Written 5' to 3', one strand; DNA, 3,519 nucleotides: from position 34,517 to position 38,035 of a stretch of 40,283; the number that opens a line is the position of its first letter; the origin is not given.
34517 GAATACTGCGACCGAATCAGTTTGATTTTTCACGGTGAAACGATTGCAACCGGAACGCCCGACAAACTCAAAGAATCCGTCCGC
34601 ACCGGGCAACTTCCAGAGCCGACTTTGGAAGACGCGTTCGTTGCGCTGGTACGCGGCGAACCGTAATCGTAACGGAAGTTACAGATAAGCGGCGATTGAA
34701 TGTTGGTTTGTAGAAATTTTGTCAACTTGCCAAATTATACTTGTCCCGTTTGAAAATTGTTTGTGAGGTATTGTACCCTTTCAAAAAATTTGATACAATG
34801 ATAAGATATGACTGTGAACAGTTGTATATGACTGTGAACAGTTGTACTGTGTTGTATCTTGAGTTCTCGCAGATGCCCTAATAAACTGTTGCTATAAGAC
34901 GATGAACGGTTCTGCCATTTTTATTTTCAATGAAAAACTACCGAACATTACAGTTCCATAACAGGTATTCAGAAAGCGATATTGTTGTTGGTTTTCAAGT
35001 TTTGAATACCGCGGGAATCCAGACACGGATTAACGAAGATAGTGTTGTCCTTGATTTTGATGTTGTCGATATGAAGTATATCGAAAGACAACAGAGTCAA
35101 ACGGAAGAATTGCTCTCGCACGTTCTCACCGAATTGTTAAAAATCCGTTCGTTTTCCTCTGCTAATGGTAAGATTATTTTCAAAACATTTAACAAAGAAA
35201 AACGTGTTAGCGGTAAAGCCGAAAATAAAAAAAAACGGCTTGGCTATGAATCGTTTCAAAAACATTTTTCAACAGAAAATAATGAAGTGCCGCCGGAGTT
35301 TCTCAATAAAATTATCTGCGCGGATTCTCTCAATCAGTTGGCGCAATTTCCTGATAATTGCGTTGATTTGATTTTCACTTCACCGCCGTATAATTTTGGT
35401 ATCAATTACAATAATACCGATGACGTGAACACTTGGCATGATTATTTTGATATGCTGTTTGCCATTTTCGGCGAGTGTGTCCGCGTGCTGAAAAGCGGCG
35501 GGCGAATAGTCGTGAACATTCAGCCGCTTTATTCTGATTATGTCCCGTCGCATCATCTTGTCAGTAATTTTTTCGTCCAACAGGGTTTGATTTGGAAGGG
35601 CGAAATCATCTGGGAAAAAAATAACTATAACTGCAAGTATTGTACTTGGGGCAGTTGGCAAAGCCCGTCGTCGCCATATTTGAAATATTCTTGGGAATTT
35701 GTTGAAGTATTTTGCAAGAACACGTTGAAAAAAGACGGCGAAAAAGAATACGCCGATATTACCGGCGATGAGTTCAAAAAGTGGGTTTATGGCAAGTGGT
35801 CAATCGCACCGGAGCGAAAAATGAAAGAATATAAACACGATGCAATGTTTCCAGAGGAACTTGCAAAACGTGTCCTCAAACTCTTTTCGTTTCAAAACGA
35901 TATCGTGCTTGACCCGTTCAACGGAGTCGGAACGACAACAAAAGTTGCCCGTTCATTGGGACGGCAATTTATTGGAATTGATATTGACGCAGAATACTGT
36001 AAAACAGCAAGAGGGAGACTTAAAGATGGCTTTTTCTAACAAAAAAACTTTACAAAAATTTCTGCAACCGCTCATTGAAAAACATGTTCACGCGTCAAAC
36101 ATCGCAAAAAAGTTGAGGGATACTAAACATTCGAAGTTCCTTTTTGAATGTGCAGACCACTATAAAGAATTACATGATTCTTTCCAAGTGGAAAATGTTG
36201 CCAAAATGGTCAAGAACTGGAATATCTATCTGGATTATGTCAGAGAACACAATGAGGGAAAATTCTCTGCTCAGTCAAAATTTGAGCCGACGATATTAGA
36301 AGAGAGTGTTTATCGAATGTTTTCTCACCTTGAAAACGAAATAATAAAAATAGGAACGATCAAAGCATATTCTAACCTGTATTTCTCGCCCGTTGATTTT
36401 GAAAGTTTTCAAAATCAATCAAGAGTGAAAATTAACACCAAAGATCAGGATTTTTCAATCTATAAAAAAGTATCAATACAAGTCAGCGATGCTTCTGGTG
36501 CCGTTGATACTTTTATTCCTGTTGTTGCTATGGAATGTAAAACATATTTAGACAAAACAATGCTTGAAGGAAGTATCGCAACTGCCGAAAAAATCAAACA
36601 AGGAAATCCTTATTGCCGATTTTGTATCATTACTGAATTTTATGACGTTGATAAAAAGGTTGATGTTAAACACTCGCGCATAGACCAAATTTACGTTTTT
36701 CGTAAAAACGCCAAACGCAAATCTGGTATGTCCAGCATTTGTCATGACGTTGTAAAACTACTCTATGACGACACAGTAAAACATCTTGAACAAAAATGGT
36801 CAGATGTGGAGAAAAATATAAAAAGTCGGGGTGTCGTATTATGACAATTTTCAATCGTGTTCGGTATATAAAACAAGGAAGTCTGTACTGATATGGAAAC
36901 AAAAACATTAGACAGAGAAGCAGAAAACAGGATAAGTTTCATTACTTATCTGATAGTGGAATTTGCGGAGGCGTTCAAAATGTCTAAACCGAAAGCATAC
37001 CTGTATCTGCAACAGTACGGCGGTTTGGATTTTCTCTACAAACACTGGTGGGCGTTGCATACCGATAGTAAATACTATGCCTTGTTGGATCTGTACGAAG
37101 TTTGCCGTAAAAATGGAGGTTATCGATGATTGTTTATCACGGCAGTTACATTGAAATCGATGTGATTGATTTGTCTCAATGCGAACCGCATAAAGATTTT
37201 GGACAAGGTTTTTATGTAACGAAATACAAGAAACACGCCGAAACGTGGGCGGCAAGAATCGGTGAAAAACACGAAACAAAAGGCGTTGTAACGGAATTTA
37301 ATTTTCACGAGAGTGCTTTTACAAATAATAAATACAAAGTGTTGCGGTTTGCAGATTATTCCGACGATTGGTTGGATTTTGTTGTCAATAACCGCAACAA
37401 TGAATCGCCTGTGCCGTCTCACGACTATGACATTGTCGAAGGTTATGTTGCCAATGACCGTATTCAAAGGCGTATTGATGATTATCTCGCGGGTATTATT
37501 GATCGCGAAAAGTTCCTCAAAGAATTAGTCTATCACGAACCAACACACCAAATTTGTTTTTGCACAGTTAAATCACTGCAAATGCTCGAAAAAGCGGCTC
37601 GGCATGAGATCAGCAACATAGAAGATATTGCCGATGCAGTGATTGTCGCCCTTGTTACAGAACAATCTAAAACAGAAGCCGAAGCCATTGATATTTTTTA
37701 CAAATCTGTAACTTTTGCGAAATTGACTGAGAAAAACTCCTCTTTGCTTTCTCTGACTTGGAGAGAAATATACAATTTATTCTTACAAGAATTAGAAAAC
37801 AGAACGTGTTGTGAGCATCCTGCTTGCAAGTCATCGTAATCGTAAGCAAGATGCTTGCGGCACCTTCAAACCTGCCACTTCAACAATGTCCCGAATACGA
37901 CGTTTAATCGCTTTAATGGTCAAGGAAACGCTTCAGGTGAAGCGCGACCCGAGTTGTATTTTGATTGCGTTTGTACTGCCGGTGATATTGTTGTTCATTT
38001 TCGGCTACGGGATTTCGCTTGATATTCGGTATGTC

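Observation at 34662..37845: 3.2 kb defence-type cassette inserted between the ATPase and permease genes of an ABC exporter operon, bounded by an exact 11-bp direct repeat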

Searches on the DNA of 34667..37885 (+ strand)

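Call 86: search_dna_similar(query=window:34667-37885:+, collection=plasmids, mode=distant, max_rows=10)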
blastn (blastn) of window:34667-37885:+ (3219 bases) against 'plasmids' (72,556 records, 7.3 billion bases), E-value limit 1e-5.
No match.

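Call 87: search_dna_similar(query=window:34667-37885:+, collection=phages, mode=distant, max_rows=10)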
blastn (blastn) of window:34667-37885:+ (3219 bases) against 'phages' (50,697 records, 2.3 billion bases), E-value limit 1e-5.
Records with a match: 4; places in all: 4; records where one place covers at least 80% of the query: 0.
Best place of each record, by identity: 60-80% 4.
By first word of the organism name: Cyanophage 2; Synechococcus 2.
By host as written in the record: Synechococcus sp. 2; Synechococcus sp. WH 8102 2.
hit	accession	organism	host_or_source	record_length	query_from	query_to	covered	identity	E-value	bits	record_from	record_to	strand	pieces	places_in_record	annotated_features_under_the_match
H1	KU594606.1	Cyanophage S-RIM32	Synechococcus sp.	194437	981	1318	11%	66.7%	2e-16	96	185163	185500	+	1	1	DNA methylase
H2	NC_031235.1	Cyanophage S-RIM32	Synechococcus sp.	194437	981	1318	11%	66.7%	2e-16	96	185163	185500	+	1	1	DNA methylase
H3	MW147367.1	Synechococcus phage S-H9-2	Synechococcus sp. WH 8102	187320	1077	1318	8%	68.0%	2e-10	75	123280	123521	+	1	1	DNA methylase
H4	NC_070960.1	Synechococcus phage S-H9-2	Synechococcus sp. WH 8102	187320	1077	1318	8%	68.0%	2e-10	75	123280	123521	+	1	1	methyltransferase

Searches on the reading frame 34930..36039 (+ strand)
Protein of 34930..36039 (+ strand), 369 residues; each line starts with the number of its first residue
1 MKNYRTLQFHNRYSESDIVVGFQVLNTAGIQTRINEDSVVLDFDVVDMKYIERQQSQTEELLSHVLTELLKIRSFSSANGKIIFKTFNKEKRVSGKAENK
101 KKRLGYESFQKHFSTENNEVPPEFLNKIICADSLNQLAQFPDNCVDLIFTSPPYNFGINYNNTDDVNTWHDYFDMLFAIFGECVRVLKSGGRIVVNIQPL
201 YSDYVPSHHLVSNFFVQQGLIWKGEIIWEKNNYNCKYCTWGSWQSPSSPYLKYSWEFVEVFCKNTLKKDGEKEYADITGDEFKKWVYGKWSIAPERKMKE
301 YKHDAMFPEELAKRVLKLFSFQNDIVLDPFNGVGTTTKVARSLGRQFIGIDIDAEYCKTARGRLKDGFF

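Call 8: search_protein_families(library=pfam, proteins=[window:34930-36039:+], max_evalue=0.01)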
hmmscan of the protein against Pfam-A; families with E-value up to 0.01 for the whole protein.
window:34930-36039:+ (369 aa): 5 families
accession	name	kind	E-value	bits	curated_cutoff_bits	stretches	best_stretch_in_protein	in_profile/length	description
PF01555.25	N6_N4_Mtase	-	1.8e-43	149.5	26.7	1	145-360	1-219/221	DNA methylase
PF08241.18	Methyltransf_11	-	1.3e-06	29.4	21.2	0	173-195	73-95/95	Methyltransferase domain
PF13847.12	Methyltransf_31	-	0.00025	21.2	27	0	323-366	4-50/145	Methyltransferase domain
PF13649.12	Methyltransf_25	-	0.0024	18.9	27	0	326-365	1-42/97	Methyltransferase domain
PF09445.16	Methyltransf_15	-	0.0052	16.8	22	0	129-165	54-91/165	RNA cap guanine-N2 methyltransferase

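Call 43: search_protein_families(library=padloc, proteins=[window:34930-36039:+], max_evalue=0.001)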
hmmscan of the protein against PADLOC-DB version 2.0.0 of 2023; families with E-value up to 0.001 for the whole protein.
window:34930-36039:+ (369 aa): 62 families (the best 25 are shown)
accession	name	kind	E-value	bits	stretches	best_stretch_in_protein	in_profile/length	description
PDLC03353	MTase_II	-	5.6e-68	227.3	1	126-364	10-250/260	Type II methyltransferase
PDLC03350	MTase_II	-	5.5e-63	211.2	1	92-365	20-296/312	Type II methyltransferase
PDLC03299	MTase_II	-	5.6e-37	125.8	1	126-365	15-258/296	Type II methyltransferase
PDLC03371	MTase_II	-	6.8e-37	125.4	1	125-365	10-253/260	Type II methyltransferase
PDLC03387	MTase_II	-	1.1e-34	118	2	216-365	136-276/289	Type II methyltransferase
PDLC03259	MTase_II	-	1.1e-32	111.4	1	127-358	5-249/423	Type II methyltransferase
PDLC03246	MTase_II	-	4e-28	96.6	2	273-357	280-359/376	Type II methyltransferase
PDLC03230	MTase_II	-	3.3e-27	93.7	1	118-360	28-278/360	Type II methyltransferase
PDLC03295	MTase_II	-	9e-27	92.3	2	125-199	3-77/292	Type II methyltransferase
PDLC03216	MTase_II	-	3.1e-25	86.9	2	302-365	193-256/364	Type II methyltransferase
PDLC03260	MTase_II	-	5.4e-25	86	2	254-361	201-304/349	Type II methyltransferase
PDLC03283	MTase_II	-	2.3e-24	84.3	1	145-366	23-273/352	Type II methyltransferase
PDLC03238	MTase_II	-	1.8e-23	81.3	2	88-205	87-204/428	Type II methyltransferase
PDLC03305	MTase_II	-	1.3e-22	78.7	1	124-366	11-244/513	Type II methyltransferase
PDLC03738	oMTase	-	1.8e-21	74.3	2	303-365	204-266/376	orphan methyltransferase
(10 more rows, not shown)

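Call 44: search_protein_families(library=ncbifam, proteins=[window:34930-36039:+], max_evalue=0.001)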
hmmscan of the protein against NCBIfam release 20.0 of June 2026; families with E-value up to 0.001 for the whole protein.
window:34930-36039:+ (369 aa): 4 families
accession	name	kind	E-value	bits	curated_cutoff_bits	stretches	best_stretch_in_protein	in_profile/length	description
NF008572.0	PRK11524.1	equivalog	1.4e-30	106.4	292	1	126-365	15-257/294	adenine-specific DNA-methyltransferase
NF050803.1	DnaMtaseCcrMCaul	equivalog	8.7e-23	80.8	830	2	300-365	183-248/350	adenine-specific DNA-methyltransferase CcrM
NF010253.0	PRK13699.1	subfamily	4.8e-14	52.6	244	1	127-364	3-205/226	DNA methyltransferase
TIGR01177.1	TIGR01177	hypoth_equivalog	0.00039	19.8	316.55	0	322-364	182-224/330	TIGR01177 family methyltransferase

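Call 76: search_solved_structures(query=window:34930-36039:+, max_evalue=0.001)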
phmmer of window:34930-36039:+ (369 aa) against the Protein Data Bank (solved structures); distinct sequences matched with E-value up to 0.001: 12.
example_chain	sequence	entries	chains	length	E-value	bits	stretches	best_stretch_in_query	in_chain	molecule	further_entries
2zie_A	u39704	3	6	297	4.4e-20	74.9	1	125-364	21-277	Putative modification methylase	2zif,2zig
8s9n_A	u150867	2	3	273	8.9e-20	73.9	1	122-364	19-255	DNA cytosine-N4 methyltransferase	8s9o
8s9m_A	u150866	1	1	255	1.5e-19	73.2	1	124-364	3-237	DNA cytosine-N4 methyltransferase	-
6pbd_A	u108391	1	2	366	5.1e-17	64.9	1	127-364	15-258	Modification methylase CcrMI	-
1g60_A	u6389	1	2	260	1e-12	50.7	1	300-361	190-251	Adenine-specific Methyltransferase MboIIA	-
9c3u_A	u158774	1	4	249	3.3e-12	49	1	290-364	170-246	Methyltransferase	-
8urk_A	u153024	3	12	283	4.5e-12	48.6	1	290-364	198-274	Methyltransferase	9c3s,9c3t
5hfj_A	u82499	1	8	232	2.2e-11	46.3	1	299-364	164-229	Adenine specific DNA methyltransferase (DpnA)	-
5hek_A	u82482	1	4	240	2.4e-11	46.2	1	299-364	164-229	Adenine specific DNA methyltransferase (DpnA)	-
1boo_A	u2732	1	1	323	2.1e-10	43.1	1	129-216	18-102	PROTEIN (N-4 CYTOSINE-SPECIFIC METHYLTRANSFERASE PVU II)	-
1eg2_A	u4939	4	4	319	4.6e-06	28.8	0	130-212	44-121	MODIFICATION METHYLASE RSRI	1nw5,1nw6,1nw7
1nw8_A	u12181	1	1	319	9.3e-06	27.8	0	130-211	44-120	MODIFICATION METHYLASE RSRI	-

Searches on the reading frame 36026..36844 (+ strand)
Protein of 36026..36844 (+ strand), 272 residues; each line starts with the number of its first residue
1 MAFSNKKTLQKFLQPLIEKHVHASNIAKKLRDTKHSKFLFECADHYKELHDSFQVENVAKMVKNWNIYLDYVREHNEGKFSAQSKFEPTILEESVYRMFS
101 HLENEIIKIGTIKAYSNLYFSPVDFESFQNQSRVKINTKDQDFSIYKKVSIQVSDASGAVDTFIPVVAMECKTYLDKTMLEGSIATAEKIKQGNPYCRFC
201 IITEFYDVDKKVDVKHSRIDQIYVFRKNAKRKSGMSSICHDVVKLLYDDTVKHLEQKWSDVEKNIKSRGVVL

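Call 8: search_protein_families(library=pfam, proteins=[window:36026-36844:+], max_evalue=0.01)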
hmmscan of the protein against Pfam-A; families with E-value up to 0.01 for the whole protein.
window:36026-36844:+ (272 aa): 1 family
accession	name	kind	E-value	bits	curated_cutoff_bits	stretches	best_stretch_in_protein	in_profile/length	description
PF09549.16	RE_Bpu10I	-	2.9e-25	89.6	25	1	85-231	3-155/218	Bpu10I restriction endonuclease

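Call 25: find_homologous_proteins(query=window:36026-36844:+, max_evalue=0.00001)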
Query window:36026-36844:+ (272 aa): 728 proteins with E <= 0.00001 among 1077 candidates; the best 120 are listed.
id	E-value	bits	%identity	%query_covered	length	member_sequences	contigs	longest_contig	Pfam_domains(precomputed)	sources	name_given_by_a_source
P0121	7.2e-177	604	100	100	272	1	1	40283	PF09549.17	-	-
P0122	1.9e-112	393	65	100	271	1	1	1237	PF09549.17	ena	-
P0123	1.9e-112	393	66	100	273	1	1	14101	PF09549.17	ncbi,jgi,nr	ncbi:MAG: Bpu10I family restriction endonuclease [Elusimicrobiota bacterium]|jgi:hypothetical protei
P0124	1.6e-111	390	65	99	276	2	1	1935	PF09549.17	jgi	-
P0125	8.8e-111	387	65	100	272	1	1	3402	PF09549.17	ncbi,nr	ncbi:hypothetical protein FACS189443_6070 [Planctomycetales bacterium]|nr:hypothetical protein FACS1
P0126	2.0e-110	386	64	100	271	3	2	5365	PF09549.17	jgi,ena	-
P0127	5.5e-109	381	63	100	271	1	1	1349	PF09549.17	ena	-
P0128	5.6e-108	378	64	100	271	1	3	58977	PF09549.17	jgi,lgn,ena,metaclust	metaclust:\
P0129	8.2e-107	374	63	100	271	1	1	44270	PF09549.17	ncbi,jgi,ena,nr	ncbi:MAG: Bpu10I family restriction endonuclease [Marinilabiliaceae bacterium]|nr:Bpu10I family rest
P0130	2.4e-106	373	64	99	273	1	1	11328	PF09549.17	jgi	-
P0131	1.2e-98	348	65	90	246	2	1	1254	PF09549.17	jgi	jgi:hypothetical protein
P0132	1.4e-96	341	57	97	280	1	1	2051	PF09549.17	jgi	jgi:hypothetical protein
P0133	2.1e-96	340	58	100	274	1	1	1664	PF09549.17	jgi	jgi:hypothetical protein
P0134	6.7e-96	339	59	98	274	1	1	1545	PF09549.17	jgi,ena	-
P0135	7.9e-96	338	56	98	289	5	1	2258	PF09549.17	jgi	-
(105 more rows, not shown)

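Call 26: find_encoding_contigs(protein=P0123, flank=6000, max_places=2)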
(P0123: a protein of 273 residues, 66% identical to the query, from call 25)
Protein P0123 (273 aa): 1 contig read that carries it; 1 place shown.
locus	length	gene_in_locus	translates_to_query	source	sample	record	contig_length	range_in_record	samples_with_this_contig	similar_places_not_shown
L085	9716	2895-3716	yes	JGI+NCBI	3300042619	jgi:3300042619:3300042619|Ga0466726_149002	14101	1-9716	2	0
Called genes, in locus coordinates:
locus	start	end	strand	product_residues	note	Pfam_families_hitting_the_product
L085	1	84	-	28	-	?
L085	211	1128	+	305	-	-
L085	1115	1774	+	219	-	-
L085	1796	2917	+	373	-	PF01555:N6_N4_Mtase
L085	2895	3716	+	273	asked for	PF09549:RE_Bpu10I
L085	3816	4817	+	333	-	PF02826:2-Hacid_dh_C (weak), PF07991:KARI_N, PF01450:KARI_C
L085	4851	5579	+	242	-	PF03793:PASTA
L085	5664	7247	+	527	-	PF04326:SLFN_AlbA_2, PF13749:HATPase_c_4, PF13412:HTH_24 (weak)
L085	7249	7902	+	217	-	PF00834:Ribul_P_3_epim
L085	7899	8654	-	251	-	PF02683:DsbD_TM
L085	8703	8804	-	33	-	-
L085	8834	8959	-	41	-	-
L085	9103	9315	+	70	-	-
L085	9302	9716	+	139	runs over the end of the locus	PF01850:PIN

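Call 27: find_encoding_contigs(protein=P0128, flank=6000, max_places=3)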
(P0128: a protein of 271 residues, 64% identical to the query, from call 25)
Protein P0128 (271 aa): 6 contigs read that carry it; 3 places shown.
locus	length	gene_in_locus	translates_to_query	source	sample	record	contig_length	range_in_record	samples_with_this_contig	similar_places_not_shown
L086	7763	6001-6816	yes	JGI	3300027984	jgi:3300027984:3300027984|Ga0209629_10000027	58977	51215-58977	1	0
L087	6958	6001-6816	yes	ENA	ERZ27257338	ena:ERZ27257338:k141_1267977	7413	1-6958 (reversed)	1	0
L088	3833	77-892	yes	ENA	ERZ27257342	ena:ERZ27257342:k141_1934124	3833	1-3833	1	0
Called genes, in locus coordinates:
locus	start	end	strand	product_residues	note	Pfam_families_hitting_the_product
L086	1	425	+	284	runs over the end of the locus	PF04055:Radical_SAM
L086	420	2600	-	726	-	PF26550:Tricorn_2nd (faint), PF00930:DPPIV_N, PF02129:Peptidase_S15, PF00326:Peptidase_S9, PF12146:Hydrolase_4 (faint), PF01738:DLH (weak)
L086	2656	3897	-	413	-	PF00158:Sigma54_activat, PF14532:Sigma54_activ_2, PF07728:AAA_5 (weak), PF25601:AAA_lid_14, PF02954:HTH_8, PF18024:HTH_50 (weak)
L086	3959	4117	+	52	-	-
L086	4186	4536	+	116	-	PF01245:Ribosomal_L19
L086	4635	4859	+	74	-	-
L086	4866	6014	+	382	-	PF08241:Methyltransf_11 (faint), PF01555:N6_N4_Mtase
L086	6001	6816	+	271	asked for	PF09549:RE_Bpu10I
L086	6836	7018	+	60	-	-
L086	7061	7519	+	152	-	PF00583:Acetyltransf_1, PF13673:Acetyltransf_10, PF13508:Acetyltransf_7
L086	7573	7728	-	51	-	-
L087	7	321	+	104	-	-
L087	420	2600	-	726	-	PF26550:Tricorn_2nd (faint), PF00930:DPPIV_N, PF02129:Peptidase_S15, PF00326:Peptidase_S9, PF12146:Hydrolase_4 (faint), PF01738:DLH (weak)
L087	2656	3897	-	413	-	PF00158:Sigma54_activat, PF14532:Sigma54_activ_2, PF07728:AAA_5 (weak), PF25601:AAA_lid_14, PF02954:HTH_8, PF18024:HTH_50 (weak)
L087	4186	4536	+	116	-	PF01245:Ribosomal_L19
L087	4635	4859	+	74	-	-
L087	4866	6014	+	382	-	PF08241:Methyltransf_11 (faint), PF01555:N6_N4_Mtase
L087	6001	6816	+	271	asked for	PF09549:RE_Bpu10I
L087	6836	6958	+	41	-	?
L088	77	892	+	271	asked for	PF09549:RE_Bpu10I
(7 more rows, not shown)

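Call 28: find_encoding_contigs(protein=P0125, flank=6000, max_places=2)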
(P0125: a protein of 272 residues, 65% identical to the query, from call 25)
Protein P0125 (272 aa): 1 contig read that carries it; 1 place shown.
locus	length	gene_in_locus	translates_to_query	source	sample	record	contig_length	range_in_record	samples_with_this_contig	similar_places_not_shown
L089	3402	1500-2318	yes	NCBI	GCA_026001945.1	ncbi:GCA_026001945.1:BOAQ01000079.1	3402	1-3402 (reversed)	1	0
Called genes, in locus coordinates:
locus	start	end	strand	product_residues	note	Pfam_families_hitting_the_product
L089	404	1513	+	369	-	PF01555:N6_N4_Mtase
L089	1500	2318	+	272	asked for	PF09549:RE_Bpu10I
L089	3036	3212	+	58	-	-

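Call 43: search_protein_families(library=padloc, proteins=[window:36026-36844:+], max_evalue=0.001)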
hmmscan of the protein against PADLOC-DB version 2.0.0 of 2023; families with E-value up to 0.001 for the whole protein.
window:36026-36844:+ (272 aa): 0 families

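Call 44: search_protein_families(library=ncbifam, proteins=[window:36026-36844:+], max_evalue=0.001)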
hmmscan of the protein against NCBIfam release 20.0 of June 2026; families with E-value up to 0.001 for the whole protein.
window:36026-36844:+ (272 aa): 0 families

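Call 77: search_solved_structures(query=window:36026-36844:+, max_evalue=1)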
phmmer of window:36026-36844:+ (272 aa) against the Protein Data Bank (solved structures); distinct sequences matched with E-value up to 1: 5.
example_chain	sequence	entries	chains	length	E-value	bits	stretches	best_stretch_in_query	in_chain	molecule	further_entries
6eg7_A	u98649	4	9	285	3.9e-25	91.9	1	54-265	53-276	BbvCI endonuclease subunit 2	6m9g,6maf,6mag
6maf_A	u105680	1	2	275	4e-12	49.2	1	67-261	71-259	BbvCI endonuclease subunit 1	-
4zq0_A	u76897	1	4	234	0.49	12.9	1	215-251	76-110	14-3-3 protein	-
4f7r_A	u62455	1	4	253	0.55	12.7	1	215-251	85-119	14-3-3 protein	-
5by9_A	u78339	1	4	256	0.57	12.7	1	215-251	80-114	14-3-3 protein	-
